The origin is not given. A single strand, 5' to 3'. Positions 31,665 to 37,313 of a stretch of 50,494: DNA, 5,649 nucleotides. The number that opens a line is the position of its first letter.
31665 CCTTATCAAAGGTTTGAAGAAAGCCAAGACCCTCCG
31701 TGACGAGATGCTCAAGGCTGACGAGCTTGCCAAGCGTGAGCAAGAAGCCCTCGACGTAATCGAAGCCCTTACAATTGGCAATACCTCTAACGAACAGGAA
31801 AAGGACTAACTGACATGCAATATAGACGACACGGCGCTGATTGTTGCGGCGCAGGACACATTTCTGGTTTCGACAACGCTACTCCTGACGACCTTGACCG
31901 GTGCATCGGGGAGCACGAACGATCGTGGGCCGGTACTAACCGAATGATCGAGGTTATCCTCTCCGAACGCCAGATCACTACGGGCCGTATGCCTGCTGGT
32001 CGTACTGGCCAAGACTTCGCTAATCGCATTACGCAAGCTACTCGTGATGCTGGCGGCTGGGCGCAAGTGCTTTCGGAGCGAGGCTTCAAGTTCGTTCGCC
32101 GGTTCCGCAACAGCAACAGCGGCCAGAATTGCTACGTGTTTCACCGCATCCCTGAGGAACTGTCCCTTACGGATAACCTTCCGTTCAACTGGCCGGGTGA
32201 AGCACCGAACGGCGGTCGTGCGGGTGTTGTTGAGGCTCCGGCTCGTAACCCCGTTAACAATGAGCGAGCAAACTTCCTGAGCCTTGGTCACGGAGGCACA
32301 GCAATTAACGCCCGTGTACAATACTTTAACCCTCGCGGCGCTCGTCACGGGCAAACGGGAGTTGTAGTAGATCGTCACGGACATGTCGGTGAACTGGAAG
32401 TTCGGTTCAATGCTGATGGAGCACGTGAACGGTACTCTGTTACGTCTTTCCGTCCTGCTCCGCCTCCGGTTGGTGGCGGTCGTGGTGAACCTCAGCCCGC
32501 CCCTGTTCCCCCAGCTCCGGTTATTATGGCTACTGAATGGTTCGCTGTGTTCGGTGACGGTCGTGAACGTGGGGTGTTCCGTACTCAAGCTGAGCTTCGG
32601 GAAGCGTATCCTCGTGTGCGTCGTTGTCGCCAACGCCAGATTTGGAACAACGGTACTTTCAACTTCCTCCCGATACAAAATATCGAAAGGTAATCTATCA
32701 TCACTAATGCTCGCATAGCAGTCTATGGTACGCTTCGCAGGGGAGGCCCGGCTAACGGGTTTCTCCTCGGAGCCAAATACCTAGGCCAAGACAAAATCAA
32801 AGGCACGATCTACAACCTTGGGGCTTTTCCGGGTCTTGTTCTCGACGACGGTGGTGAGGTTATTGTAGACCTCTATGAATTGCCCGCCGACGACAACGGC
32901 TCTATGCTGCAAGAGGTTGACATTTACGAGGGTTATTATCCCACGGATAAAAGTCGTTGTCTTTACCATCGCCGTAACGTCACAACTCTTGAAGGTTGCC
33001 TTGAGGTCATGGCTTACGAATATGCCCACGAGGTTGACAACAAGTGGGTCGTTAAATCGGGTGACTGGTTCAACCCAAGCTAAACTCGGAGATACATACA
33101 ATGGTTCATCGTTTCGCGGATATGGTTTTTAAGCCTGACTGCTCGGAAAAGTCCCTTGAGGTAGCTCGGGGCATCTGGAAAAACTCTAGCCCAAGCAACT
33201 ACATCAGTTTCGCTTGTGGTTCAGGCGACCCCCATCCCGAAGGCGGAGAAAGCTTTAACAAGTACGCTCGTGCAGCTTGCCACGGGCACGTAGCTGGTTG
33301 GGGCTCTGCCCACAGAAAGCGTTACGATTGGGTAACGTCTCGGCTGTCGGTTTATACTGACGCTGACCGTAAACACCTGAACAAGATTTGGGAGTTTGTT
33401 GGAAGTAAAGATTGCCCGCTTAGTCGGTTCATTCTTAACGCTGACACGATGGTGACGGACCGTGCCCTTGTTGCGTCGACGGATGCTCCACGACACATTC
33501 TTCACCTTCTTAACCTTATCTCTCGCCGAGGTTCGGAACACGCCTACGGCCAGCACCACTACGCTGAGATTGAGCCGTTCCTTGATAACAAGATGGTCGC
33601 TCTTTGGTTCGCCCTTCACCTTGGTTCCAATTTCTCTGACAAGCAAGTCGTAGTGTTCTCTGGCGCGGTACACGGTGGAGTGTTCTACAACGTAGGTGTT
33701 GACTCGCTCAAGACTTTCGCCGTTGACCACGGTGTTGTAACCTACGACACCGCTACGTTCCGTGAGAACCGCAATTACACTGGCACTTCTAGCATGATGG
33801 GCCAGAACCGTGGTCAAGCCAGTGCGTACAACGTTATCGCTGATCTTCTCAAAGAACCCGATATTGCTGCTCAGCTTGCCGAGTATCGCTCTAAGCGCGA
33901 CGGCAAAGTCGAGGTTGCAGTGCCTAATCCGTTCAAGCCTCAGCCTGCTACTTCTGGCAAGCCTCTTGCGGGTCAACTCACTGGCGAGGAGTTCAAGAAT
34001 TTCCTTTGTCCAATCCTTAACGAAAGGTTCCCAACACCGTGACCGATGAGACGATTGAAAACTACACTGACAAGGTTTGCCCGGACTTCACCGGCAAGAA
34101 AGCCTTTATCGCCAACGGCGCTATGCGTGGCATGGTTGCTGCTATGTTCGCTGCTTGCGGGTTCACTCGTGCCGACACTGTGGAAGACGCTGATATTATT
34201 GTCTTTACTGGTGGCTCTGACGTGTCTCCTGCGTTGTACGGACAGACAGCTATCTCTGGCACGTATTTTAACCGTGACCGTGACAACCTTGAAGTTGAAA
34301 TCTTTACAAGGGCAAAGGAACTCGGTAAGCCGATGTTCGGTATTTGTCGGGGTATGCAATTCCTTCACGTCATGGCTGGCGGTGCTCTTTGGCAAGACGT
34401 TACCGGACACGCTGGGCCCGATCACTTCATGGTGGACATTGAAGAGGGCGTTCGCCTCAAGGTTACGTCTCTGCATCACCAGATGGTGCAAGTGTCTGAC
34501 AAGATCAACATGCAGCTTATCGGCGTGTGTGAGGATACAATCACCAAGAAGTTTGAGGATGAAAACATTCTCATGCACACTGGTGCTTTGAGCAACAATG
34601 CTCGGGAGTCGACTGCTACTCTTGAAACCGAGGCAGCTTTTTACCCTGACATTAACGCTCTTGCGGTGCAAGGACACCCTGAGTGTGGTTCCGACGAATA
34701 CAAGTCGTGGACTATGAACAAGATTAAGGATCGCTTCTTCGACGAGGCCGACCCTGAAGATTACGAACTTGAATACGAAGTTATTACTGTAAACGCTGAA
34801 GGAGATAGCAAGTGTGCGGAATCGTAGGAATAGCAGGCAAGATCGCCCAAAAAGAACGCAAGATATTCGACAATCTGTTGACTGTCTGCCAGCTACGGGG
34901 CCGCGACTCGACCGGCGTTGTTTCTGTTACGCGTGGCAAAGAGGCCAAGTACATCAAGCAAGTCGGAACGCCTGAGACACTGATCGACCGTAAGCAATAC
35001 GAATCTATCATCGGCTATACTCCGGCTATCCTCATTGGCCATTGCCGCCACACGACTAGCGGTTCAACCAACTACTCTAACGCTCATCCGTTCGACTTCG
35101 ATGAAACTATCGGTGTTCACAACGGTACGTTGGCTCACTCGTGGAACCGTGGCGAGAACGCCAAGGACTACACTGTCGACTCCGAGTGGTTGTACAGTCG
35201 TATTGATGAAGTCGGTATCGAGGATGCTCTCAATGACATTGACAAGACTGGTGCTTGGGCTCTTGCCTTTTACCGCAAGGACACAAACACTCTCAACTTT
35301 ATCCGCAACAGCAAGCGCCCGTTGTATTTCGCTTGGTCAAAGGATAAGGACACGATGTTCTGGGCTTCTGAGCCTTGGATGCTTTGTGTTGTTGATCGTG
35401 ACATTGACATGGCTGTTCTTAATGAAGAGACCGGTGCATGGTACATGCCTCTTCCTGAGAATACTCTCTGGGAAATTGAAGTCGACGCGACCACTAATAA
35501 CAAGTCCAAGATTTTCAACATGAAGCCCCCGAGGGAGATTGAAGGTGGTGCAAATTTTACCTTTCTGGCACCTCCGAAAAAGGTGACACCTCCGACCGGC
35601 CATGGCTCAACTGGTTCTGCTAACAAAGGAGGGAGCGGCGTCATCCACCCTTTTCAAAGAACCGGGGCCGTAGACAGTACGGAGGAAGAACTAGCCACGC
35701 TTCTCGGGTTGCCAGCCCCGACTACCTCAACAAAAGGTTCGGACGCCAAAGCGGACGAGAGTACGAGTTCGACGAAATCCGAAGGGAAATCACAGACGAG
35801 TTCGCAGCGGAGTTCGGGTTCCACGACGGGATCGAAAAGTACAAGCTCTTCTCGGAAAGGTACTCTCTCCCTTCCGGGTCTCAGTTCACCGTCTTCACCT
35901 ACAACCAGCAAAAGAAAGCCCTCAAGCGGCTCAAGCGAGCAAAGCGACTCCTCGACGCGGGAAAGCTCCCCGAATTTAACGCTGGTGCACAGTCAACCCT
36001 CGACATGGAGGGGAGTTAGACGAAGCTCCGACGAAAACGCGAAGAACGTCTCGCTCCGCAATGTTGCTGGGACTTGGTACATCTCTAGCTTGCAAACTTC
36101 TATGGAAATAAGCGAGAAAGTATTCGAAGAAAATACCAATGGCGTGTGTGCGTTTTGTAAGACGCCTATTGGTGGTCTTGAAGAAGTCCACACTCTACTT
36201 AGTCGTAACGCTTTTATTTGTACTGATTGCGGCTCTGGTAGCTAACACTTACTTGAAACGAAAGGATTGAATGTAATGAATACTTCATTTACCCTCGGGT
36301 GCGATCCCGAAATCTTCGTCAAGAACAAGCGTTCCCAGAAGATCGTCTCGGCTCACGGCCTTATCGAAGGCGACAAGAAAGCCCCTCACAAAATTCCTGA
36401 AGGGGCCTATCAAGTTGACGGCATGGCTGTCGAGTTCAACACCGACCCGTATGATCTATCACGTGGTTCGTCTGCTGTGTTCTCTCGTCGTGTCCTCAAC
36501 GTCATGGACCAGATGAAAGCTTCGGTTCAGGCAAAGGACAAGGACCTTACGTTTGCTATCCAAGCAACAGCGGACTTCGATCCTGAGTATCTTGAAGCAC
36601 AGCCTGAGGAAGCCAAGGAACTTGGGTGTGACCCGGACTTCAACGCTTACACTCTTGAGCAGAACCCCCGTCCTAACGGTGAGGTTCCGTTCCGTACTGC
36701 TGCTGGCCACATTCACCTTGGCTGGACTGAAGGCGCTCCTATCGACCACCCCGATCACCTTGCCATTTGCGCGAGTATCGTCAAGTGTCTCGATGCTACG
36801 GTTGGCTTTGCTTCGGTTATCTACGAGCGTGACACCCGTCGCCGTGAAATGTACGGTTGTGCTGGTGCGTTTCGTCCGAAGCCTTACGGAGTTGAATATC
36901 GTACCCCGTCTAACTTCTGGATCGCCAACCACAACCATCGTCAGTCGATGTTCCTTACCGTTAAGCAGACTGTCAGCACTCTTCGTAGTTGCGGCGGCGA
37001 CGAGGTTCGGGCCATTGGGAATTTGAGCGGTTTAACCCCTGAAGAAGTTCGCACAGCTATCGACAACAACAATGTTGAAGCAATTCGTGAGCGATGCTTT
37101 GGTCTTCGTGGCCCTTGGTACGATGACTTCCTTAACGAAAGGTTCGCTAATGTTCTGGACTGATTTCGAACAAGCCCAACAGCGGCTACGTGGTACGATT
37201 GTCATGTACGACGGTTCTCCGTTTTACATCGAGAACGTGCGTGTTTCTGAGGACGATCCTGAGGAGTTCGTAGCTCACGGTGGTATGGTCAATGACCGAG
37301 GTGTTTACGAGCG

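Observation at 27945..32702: Strand-specific 12-mer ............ repeated about 10 times, mostly exactly at stop/start junctions of early genes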

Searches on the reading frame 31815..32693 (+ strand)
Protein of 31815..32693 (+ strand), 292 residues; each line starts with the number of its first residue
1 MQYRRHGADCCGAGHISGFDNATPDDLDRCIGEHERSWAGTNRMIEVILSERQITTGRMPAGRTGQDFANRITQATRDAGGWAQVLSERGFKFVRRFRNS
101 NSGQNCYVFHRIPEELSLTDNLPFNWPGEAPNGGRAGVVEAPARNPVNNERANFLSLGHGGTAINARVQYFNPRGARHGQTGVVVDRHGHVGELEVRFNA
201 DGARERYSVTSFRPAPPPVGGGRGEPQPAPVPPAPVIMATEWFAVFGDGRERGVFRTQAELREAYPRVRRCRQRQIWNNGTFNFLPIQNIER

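Call 12: search_protein_families(library=pfam, proteins=[window:31815-32693:+], max_evalue=0.01)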
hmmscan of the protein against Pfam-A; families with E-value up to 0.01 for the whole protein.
window:31815-32693:+ (292 aa): 0 families

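Call 16: search_protein_families(library=phrogs, proteins=[window:31815-32693:+], max_evalue=0.01)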
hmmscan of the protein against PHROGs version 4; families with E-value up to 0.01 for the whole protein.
window:31815-32693:+ (292 aa): 0 families

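Call 27: find_related_loci(query=window:31815-32693:+, collection=viral_contigs, flank=10000)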
Query window:31815-32693:+ (292 aa) in viral_contigs; peptide patterns used: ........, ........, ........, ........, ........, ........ (x = any residue, [..] = any of these).
8 stretches matched a pattern; 1 encode a relative of the query (tblastn E <= 1e-3); 1 distinct loci.
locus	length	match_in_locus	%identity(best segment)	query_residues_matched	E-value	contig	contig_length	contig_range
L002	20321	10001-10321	46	1-112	2e-27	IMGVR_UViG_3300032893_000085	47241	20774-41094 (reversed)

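Call 49: search_protein_families(library=pfam, proteins=[window:31815-32693:+], max_evalue=10)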
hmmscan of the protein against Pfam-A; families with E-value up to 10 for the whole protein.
window:31815-32693:+ (292 aa): 1 family
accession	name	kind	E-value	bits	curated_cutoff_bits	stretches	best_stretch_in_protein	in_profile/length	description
PF18565.7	Glyco_hydro2_C5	-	0.012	15.9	32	1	11-42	44-75/103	Glycoside hydrolase family 2 C-terminal domain 5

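Call 50: search_protein_families(library=ncbifam, proteins=[window:31815-32693:+], max_evalue=10)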
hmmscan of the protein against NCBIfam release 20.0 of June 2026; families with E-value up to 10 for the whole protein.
window:31815-32693:+ (292 aa): 0 families

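Call 87: search_protein_families(library=padloc, proteins=[window:31815-32693:+], max_evalue=0.01)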
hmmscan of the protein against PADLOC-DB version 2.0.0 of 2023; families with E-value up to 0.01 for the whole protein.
window:31815-32693:+ (292 aa): 0 families

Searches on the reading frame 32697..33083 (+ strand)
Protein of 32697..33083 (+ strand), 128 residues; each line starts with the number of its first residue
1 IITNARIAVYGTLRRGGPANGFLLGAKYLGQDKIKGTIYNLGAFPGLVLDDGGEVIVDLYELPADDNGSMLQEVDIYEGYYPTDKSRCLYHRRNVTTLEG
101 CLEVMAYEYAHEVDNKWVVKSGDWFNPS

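Call 12: search_protein_families(library=pfam, proteins=[window:32697-33083:+], max_evalue=0.01)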
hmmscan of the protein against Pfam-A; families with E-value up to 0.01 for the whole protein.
window:32697-33083:+ (128 aa): 2 families
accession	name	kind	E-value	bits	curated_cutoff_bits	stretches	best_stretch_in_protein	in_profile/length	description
PF06094.17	GGACT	-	8.4e-16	59.1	22.8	1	8-124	2-118/120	Gamma-glutamyl cyclotransferase, AIG2-like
PF21986.1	AH_C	-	0.0031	18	27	1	6-74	2-79/123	Allophanate hydrolase C-terminal domain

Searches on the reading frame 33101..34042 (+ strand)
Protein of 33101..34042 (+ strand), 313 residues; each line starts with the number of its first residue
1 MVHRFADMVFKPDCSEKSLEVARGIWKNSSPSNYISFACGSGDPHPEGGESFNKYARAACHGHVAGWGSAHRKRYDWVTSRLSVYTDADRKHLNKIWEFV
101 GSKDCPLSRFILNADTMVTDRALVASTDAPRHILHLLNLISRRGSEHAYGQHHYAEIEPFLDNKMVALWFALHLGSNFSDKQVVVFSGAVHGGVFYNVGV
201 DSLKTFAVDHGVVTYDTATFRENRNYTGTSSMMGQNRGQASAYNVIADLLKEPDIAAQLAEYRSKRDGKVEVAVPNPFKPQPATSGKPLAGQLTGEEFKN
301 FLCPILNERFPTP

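Call 12: search_protein_families(library=pfam, proteins=[window:33101-34042:+], max_evalue=0.01)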
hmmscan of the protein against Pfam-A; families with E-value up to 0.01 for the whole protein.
window:33101-34042:+ (313 aa): 0 families

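Call 49: search_protein_families(library=pfam, proteins=[window:33101-34042:+], max_evalue=10)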
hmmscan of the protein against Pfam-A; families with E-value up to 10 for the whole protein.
window:33101-34042:+ (313 aa): 1 family
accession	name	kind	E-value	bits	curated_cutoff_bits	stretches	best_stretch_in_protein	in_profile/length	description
PF05755.17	REF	-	0.068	13.5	25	1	118-204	93-182/206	Rubber elongation factor protein (REF)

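Call 50: search_protein_families(library=ncbifam, proteins=[window:33101-34042:+], max_evalue=10)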
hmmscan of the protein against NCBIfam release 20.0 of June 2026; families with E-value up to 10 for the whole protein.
window:33101-34042:+ (313 aa): 2 families
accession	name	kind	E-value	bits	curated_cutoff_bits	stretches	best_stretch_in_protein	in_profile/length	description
NF002502.0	PRK01842.1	equivalog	0.02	14.9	188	1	36-107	13-79/150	hypothetical protein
NF033203.1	entero_EhxA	exception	0.025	12.7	2000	1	146-235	570-657/997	enterohemolysin EhxA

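Call 87: search_protein_families(library=padloc, proteins=[window:33101-34042:+], max_evalue=0.01)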
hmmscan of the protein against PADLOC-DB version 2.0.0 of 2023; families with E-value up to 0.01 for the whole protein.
window:33101-34042:+ (313 aa): 0 families

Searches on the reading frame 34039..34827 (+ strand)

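Call 12: search_protein_families(library=pfam, proteins=[window:34039-34827:+], max_evalue=0.01)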
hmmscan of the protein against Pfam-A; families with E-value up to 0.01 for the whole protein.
window:34039-34827:+ (262 aa): 2 families
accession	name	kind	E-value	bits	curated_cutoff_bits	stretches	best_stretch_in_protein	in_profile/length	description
PF07722.19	Peptidase_C26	-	3.3e-24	86.3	20.5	1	45-215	53-219/219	Peptidase C26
PF00117.34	GATase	-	1.5e-07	31.7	22.8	1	83-222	59-179/190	Glutamine amidotransferase class-I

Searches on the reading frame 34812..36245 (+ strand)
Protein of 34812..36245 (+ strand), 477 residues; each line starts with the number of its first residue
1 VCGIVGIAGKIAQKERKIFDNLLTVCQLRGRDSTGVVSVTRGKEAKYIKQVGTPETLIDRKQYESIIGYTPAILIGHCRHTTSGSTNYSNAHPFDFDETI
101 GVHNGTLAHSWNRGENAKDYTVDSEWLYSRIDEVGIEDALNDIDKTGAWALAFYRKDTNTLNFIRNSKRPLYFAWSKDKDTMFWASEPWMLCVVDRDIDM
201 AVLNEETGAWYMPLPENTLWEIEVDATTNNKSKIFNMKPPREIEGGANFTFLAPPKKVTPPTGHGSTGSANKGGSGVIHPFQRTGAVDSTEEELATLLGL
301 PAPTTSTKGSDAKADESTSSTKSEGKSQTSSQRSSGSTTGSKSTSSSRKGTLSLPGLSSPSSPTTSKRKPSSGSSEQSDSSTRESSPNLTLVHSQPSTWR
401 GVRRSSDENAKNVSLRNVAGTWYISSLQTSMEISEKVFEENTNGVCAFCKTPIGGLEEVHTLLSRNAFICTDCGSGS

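Call 12: search_protein_families(library=pfam, proteins=[window:34812-36245:+], max_evalue=0.01)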
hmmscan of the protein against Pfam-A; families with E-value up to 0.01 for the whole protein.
window:34812-36245:+ (477 aa): 2 families
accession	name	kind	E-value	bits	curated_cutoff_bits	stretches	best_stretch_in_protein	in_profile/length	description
PF13522.11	GATase_6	-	5.5e-12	46.3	27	1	70-187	9-130/130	Glutamine amidotransferase domain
PF13537.11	GATase_7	-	9.5e-05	22.8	25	1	119-189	50-119/123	Glutamine amidotransferase domain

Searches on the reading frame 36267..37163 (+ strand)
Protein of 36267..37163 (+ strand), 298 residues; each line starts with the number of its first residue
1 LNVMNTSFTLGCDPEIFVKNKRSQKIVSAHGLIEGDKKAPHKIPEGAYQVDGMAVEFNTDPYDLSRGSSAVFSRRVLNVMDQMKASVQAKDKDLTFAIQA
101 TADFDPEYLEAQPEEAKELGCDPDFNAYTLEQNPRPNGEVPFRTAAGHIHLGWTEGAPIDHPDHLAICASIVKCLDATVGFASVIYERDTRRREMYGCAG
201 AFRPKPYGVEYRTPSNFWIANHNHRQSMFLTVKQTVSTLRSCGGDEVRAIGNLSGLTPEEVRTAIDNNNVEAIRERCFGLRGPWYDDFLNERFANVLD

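Call 12: search_protein_families(library=pfam, proteins=[window:36267-37163:+], max_evalue=0.01)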
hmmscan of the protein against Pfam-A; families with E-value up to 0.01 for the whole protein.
window:36267-37163:+ (298 aa): 1 family
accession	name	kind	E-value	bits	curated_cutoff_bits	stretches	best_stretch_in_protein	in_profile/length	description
PF14395.11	COOH-NH2_lig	-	1.1e-10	41.7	25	1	161-233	99-174/254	Phage phiEco32-like COOH.NH2 ligase-type 2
